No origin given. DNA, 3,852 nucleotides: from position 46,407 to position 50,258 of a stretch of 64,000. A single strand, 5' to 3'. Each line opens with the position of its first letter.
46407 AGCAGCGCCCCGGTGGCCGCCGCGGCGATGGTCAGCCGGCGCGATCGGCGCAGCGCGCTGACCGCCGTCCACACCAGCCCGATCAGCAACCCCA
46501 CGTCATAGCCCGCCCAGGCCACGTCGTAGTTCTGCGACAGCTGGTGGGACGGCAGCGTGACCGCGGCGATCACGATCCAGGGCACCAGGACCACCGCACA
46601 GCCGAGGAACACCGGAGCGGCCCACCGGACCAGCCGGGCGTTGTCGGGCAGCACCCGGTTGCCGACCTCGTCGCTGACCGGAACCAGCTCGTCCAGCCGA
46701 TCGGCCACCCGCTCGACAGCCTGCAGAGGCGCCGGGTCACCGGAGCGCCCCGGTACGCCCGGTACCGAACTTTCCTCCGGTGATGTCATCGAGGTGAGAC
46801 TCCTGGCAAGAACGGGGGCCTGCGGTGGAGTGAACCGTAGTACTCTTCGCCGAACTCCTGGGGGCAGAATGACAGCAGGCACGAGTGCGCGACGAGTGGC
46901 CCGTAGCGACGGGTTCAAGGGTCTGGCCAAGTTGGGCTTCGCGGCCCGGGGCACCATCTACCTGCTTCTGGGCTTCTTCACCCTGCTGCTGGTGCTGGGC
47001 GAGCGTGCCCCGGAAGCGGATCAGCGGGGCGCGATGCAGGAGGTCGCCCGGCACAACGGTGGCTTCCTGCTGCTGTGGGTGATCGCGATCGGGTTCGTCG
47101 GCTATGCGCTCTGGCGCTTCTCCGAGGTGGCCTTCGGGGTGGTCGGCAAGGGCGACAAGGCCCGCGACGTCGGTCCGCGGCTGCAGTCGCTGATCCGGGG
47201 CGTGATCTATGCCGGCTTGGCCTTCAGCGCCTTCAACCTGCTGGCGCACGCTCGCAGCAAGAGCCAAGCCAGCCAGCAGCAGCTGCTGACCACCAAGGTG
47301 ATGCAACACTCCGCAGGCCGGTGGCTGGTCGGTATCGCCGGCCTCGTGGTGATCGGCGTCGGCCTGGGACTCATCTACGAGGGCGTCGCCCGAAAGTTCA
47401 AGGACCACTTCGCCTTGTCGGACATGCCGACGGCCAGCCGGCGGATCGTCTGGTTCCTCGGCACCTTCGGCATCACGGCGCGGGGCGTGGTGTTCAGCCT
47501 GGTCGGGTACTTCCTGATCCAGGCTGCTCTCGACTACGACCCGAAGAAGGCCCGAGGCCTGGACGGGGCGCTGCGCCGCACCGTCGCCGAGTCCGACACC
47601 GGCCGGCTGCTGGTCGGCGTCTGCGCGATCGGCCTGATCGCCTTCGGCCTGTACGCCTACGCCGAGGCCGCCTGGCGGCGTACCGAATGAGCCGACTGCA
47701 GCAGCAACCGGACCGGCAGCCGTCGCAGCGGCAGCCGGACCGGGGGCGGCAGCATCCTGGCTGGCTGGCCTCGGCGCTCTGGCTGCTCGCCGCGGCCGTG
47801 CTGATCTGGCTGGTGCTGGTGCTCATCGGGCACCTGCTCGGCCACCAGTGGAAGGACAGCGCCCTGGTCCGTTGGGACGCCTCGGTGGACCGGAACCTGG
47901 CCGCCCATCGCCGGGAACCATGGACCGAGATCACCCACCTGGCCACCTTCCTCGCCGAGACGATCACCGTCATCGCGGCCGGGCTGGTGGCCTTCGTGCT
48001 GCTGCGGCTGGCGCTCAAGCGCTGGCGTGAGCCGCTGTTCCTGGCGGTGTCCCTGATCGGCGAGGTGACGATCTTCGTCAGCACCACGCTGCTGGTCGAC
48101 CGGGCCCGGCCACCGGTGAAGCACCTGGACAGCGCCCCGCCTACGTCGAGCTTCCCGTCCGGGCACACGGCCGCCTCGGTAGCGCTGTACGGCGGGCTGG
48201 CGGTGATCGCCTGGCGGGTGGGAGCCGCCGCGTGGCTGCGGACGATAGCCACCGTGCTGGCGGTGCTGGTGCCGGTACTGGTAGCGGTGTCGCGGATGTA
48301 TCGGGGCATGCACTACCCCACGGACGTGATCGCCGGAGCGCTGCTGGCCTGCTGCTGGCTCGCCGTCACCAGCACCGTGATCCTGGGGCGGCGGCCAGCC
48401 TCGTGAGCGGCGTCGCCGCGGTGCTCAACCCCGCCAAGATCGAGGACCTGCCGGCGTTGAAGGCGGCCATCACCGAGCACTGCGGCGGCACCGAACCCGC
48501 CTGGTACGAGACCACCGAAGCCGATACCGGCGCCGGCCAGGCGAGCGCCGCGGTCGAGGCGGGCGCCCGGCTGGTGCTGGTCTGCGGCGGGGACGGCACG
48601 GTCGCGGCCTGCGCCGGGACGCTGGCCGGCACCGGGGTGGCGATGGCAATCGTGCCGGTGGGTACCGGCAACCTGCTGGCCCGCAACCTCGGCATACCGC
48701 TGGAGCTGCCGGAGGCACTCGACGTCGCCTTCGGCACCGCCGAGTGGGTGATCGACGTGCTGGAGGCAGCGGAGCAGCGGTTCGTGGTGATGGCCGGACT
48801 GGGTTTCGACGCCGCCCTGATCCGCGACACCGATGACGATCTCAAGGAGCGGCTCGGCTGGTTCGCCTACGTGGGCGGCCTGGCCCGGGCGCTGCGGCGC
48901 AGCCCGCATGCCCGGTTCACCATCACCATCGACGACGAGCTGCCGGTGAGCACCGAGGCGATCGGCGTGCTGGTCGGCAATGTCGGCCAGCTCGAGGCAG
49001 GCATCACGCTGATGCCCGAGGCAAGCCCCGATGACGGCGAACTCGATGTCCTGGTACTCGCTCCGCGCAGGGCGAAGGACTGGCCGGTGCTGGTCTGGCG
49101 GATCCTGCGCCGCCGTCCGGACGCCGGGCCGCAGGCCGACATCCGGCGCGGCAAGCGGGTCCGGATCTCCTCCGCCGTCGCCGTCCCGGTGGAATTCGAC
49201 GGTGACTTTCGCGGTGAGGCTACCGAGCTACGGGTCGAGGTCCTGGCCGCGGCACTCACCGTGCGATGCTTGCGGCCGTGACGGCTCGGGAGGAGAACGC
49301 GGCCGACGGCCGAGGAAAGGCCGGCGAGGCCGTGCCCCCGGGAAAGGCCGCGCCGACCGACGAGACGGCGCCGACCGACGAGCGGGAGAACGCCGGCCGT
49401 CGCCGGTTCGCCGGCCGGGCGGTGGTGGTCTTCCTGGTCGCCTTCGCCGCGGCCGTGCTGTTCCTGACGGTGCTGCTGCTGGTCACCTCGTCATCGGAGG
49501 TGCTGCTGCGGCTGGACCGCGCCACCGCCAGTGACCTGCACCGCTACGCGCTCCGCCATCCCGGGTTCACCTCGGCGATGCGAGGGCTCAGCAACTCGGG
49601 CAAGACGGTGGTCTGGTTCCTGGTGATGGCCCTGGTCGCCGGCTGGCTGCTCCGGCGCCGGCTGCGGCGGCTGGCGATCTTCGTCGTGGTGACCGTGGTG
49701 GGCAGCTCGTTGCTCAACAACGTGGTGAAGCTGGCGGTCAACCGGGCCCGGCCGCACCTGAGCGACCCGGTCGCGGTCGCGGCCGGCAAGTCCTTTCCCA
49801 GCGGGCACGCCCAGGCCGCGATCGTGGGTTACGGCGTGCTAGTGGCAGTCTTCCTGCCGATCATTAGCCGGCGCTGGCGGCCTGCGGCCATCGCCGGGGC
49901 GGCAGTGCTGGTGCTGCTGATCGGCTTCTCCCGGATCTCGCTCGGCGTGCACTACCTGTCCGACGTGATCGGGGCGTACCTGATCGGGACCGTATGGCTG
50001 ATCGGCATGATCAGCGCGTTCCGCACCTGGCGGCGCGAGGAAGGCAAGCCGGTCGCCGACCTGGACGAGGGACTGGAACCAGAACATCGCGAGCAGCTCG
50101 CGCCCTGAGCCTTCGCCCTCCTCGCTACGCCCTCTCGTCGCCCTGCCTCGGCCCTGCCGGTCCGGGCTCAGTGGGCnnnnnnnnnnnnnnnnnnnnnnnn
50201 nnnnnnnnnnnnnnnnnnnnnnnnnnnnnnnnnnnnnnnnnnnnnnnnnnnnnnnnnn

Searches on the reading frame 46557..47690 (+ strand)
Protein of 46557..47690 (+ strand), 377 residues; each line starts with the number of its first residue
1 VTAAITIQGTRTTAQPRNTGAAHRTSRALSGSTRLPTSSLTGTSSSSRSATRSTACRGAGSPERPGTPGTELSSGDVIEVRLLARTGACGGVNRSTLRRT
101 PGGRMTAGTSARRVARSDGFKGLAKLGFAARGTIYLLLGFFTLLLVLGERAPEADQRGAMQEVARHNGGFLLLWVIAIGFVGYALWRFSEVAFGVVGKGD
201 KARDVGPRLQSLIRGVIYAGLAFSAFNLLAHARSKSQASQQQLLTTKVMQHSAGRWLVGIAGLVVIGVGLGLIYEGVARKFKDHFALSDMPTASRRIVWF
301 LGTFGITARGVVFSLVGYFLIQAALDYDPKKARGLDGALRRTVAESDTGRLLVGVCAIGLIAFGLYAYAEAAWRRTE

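Call 63: search_protein_families(library=pfam, proteins=[window:46557-47690:+], max_evalue=0.001)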
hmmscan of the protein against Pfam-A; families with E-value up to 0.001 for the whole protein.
window:46557-47690:+ (377 aa): 1 family
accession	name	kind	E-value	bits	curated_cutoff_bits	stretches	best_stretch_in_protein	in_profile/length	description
PF06724.16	DUF1206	-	1.2e-48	163.5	26.2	3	304-374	1-70/70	Domain of Unknown Function (DUF1206)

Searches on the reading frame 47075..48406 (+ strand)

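Call 63: search_protein_families(library=pfam, proteins=[window:47075-48406:+], max_evalue=0.001)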
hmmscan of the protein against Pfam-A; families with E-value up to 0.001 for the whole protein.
window:47075-48406:+ (443 aa): 2 families
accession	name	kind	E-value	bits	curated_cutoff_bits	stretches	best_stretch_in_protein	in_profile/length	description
PF01569.27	PAP2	-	5.5e-19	68.6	27.2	1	322-436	4-125/130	PAP2 superfamily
PF14378.12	PAP2_3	-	6.7e-07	29.7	27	1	344-428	111-187/190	PAP2 superfamily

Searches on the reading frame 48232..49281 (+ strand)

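Call 3: search_protein_families(library=pfam, proteins=[window:48232-49281:+], max_evalue=0.01)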
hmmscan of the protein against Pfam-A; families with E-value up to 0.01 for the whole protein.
window:48232-49281:+ (349 aa): 3 families
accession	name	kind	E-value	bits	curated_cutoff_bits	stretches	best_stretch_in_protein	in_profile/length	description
PF00781.29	DAGK_cat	-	8.9e-18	64.5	23.6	1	91-177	35-123/125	Diacylglycerol kinase catalytic domain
PF19279.4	YegS_C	-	1.7e-15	57.6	27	1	190-344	5-156/158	YegS C-terminal NAD kinase beta sandwich-like domain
PF01513.26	NAD_kinase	-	0.0062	17.3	25.5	1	104-146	65-107/130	ATP-NAD kinase N-terminal domain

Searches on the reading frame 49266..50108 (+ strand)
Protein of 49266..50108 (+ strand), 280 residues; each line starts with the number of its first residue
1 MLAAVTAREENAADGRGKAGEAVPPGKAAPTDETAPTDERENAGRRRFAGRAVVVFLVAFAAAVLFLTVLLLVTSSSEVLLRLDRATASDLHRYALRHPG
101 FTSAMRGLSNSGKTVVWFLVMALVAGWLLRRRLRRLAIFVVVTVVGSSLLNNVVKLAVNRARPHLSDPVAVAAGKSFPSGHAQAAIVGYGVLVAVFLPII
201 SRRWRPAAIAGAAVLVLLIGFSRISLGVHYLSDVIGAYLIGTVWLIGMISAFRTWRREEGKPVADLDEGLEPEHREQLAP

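Call 3: search_protein_families(library=pfam, proteins=[window:49266-50108:+], max_evalue=0.01)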
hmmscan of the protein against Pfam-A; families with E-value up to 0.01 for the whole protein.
window:49266-50108:+ (280 aa): 2 families
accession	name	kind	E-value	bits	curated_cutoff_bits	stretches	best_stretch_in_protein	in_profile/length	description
PF01569.27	PAP2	-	5.8e-19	68.6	27.2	1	138-255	3-128/130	PAP2 superfamily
PF14378.12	PAP2_3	-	0.0021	18.3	27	1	97-243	24-186/190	PAP2 superfamily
